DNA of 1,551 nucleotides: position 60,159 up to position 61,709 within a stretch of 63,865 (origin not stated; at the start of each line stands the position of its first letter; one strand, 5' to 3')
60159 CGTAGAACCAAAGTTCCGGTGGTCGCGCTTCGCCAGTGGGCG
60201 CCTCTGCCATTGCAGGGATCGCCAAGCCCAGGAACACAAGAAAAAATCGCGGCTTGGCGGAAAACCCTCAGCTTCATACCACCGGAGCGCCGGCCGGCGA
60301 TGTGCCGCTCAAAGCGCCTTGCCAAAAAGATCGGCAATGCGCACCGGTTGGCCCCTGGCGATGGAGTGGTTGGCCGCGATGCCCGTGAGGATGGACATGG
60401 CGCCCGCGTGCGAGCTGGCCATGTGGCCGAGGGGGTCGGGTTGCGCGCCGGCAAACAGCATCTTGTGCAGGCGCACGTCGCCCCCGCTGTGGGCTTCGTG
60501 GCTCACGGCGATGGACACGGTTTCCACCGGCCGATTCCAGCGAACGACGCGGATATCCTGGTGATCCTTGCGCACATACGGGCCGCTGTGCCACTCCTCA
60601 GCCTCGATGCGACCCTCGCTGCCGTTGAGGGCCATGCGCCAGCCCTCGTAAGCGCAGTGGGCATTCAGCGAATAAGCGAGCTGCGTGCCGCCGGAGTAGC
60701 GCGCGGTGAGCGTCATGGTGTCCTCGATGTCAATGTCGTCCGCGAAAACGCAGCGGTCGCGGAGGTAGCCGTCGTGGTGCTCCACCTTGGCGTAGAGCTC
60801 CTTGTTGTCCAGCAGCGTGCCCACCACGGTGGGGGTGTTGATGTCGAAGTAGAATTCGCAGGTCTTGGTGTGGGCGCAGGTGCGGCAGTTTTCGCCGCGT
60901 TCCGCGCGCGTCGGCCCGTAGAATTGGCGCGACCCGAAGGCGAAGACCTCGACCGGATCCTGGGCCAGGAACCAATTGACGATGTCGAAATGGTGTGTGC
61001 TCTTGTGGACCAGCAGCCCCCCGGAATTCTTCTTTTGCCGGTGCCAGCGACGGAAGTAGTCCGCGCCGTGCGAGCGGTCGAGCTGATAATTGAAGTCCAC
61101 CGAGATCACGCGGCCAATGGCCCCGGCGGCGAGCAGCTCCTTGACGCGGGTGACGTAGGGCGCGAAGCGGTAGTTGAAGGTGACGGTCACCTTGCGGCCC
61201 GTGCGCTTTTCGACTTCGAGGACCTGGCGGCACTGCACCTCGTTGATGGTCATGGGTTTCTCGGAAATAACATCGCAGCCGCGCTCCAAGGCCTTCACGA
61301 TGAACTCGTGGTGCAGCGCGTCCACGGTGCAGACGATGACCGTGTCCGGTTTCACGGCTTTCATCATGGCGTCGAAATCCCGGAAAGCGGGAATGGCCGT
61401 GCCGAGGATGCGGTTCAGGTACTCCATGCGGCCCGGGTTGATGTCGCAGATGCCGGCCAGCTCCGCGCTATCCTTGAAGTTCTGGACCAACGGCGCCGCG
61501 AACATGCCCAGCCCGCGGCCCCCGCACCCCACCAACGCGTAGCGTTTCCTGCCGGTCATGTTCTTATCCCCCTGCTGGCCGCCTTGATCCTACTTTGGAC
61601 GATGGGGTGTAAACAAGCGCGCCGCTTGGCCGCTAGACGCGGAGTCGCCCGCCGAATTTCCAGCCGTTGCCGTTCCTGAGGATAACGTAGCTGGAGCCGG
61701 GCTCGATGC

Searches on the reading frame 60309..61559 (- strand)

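Call 49: search_protein_families(library=pfam, proteins=[window:60309-61559:-], max_evalue=0.00001)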
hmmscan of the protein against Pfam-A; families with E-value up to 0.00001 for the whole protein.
window:60309-61559:- (416 aa): 3 families
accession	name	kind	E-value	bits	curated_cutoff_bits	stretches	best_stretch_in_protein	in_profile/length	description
PF01408.29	GFO_IDH_MocA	-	1.5e-22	81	24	1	6-128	2-120/120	Oxidoreductase family, NAD-binding Rossmann fold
PF22725.1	GFO_IDH_MocA_C3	-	1.7e-19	70.5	27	1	137-319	2-124/124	GFO/IDH/MocA C-terminal domain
PF02894.22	GFO_IDH_MocA_C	-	2.9e-19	70.2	22.9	1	140-406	1-216/218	Oxidoreductase family, C-terminal alpha/beta domain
